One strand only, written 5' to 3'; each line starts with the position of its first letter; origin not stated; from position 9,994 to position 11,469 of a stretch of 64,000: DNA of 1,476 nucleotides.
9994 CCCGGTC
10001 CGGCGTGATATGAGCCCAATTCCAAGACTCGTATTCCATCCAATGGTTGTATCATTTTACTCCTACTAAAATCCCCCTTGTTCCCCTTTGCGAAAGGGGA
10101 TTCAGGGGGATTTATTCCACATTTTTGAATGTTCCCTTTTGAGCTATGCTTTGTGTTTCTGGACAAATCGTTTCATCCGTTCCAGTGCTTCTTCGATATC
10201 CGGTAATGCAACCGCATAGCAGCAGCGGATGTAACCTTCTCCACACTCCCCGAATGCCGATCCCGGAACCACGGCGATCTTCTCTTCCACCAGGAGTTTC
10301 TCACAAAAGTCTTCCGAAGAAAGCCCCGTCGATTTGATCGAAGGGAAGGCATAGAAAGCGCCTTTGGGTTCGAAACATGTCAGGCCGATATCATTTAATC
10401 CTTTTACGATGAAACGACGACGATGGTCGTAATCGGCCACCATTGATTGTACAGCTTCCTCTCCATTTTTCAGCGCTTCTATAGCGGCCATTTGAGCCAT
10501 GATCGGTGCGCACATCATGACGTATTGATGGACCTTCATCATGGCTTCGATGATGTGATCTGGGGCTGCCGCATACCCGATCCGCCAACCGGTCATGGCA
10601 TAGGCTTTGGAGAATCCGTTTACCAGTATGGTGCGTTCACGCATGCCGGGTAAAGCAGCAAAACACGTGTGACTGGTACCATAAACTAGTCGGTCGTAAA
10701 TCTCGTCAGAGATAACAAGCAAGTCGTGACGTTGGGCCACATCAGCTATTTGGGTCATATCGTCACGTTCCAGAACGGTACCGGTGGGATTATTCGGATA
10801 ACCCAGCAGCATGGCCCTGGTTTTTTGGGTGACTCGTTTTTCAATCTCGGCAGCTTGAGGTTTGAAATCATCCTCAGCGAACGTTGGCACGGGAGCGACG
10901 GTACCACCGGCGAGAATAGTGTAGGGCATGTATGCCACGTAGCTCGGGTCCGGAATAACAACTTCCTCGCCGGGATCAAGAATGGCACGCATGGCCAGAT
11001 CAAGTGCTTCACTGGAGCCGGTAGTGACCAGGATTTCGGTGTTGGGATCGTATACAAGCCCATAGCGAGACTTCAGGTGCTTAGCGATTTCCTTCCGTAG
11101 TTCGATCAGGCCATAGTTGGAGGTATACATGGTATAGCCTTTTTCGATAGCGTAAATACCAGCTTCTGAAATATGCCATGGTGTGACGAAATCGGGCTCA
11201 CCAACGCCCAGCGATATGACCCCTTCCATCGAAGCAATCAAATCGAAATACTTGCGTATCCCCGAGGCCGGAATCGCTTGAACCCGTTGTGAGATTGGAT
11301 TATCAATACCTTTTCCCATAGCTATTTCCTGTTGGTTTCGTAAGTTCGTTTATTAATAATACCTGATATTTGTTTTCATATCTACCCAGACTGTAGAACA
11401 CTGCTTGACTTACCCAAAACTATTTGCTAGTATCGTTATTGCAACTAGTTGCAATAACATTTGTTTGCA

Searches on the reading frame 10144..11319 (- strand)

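Call 11: search_protein_families(library=pfam, proteins=[window:10144-11319:-])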
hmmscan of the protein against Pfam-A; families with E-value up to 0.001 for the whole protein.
window:10144-11319:- (391 aa): 4 families
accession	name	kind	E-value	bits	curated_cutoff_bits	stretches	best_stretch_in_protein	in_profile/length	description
PF00155.27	Aminotran_1_2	-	1.3e-75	255.3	19.7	1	33-381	2-360/361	Aminotransferase class I and II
PF01041.23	DegT_DnrJ_EryC1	-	8.9e-10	38.8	19.8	1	97-205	43-145/360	DegT/DnrJ/EryC1/StrS aminotransferase family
PF00266.25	Aminotran_5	-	9.1e-07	28.6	21.5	1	92-205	60-175/371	Aminotransferase class-V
PF01053.26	Cys_Met_Meta_PP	-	0.00054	19.1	27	0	96-206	71-174/381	Cys/Met metabolism PLP-dependent enzyme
